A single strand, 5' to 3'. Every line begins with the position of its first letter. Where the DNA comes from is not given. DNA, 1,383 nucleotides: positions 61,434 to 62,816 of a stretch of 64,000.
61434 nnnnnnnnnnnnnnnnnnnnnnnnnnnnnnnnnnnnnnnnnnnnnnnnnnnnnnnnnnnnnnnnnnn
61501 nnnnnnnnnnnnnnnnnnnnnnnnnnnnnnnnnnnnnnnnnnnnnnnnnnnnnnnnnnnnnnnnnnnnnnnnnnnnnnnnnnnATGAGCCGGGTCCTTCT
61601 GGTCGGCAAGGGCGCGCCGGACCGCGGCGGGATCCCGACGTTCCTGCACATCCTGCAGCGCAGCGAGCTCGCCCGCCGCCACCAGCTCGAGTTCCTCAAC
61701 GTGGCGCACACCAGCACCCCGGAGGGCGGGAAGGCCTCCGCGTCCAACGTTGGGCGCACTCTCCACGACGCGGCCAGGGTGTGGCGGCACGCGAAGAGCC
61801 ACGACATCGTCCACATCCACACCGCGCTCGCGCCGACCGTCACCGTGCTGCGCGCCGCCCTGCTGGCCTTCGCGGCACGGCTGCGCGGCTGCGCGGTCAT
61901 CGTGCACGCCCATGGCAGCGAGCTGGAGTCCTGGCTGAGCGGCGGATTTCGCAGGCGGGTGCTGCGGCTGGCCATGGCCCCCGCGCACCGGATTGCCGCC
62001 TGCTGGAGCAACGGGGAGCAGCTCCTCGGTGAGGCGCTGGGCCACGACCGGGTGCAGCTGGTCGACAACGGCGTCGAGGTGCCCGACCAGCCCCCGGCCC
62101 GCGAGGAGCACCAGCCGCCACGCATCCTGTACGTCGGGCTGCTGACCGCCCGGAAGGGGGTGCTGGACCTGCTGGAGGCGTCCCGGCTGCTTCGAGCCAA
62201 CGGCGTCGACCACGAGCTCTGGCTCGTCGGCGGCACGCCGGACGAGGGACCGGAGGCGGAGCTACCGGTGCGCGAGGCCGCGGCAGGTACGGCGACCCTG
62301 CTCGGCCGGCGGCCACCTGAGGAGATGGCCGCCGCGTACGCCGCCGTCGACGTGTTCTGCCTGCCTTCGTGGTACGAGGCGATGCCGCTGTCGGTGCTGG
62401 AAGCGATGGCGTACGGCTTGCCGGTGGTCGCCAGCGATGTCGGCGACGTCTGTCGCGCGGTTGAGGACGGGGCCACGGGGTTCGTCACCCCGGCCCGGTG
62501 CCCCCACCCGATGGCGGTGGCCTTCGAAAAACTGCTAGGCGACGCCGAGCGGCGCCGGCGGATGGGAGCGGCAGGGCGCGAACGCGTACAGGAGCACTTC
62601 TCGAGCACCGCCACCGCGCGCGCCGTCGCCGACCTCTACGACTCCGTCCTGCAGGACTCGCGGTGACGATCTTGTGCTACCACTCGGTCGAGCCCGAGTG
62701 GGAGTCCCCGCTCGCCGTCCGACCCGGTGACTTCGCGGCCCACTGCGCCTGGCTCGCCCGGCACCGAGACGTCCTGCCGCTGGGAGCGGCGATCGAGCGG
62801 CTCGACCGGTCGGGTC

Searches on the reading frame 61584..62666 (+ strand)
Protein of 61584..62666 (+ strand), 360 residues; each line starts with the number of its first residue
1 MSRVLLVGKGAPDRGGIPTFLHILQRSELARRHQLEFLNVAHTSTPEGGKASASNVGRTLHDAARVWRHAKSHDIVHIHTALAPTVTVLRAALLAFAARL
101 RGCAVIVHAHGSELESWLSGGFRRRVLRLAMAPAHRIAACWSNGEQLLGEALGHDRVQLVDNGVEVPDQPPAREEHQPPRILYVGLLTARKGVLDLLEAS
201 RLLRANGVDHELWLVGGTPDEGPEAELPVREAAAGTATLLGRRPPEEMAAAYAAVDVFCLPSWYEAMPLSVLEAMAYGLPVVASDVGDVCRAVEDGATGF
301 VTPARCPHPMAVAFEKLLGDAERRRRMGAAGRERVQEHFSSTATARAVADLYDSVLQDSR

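Call 56: find_encoding_contigs(protein=window:61584-62666:+, flank=10000, max_places=6)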
Protein window:61584-62666:+ (360 aa): 2 contigs read that carry it; 2 places shown.
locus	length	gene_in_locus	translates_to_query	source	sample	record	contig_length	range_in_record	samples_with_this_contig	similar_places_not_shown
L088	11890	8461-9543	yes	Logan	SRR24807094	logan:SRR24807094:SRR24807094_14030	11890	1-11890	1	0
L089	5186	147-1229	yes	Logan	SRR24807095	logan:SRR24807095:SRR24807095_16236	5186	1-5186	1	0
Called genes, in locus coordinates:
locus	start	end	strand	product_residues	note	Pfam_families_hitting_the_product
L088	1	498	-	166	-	?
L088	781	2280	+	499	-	PF01943:Polysacc_synt, PF13440:Polysacc_synt_3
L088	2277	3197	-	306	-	PF00685:Sulfotransfer_1, PF13469:Sulfotransfer_3 (faint)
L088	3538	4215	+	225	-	-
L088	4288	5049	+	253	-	PF00353:HemolysinCabind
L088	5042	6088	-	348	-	PF13641:Glyco_tranf_2_3, PF00535:Glycos_transf_2, PF10111:Glyco_tranf_2_2 (faint)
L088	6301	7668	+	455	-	-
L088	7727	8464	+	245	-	-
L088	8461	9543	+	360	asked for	PF13439:Glyco_transf_4, PF20706:GT4-conflict, PF00534:Glycos_transf_1, PF13692:Glyco_trans_1_4, PF13524:Glyco_trans_1_2 (weak)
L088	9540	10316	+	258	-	PF01522:Polysacc_deac_1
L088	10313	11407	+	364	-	PF13469:Sulfotransfer_3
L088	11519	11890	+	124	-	?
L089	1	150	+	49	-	?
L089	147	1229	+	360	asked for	PF13439:Glyco_transf_4, PF20706:GT4-conflict, PF00534:Glycos_transf_1, PF13692:Glyco_trans_1_4, PF13524:Glyco_trans_1_2 (weak)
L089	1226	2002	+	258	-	PF01522:Polysacc_deac_1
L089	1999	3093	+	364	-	PF13469:Sulfotransfer_3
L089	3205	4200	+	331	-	PF00685:Sulfotransfer_1, PF13469:Sulfotransfer_3 (weak)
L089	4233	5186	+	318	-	?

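Call 57: list_cluster_members(proteins=[L089:3205-4200:+, L089:1999-3093:+, P0131, window:61584-62666:+])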
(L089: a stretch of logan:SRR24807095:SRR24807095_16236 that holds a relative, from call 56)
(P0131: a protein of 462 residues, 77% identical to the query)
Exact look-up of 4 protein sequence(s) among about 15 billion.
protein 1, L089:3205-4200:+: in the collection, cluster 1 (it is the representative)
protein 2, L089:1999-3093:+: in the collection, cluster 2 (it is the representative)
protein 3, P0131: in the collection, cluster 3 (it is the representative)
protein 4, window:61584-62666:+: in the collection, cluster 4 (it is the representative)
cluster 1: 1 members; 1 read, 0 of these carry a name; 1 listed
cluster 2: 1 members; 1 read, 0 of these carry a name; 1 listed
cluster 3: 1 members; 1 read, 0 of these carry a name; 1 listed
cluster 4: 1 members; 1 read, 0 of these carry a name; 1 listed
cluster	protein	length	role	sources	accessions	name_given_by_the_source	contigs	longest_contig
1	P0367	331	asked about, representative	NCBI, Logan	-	-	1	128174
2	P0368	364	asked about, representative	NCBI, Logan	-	-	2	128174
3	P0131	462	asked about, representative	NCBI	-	-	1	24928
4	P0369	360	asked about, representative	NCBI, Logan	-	-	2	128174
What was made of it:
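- The contig extends on the right of the window (call 57), which fits the window being the first tile.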
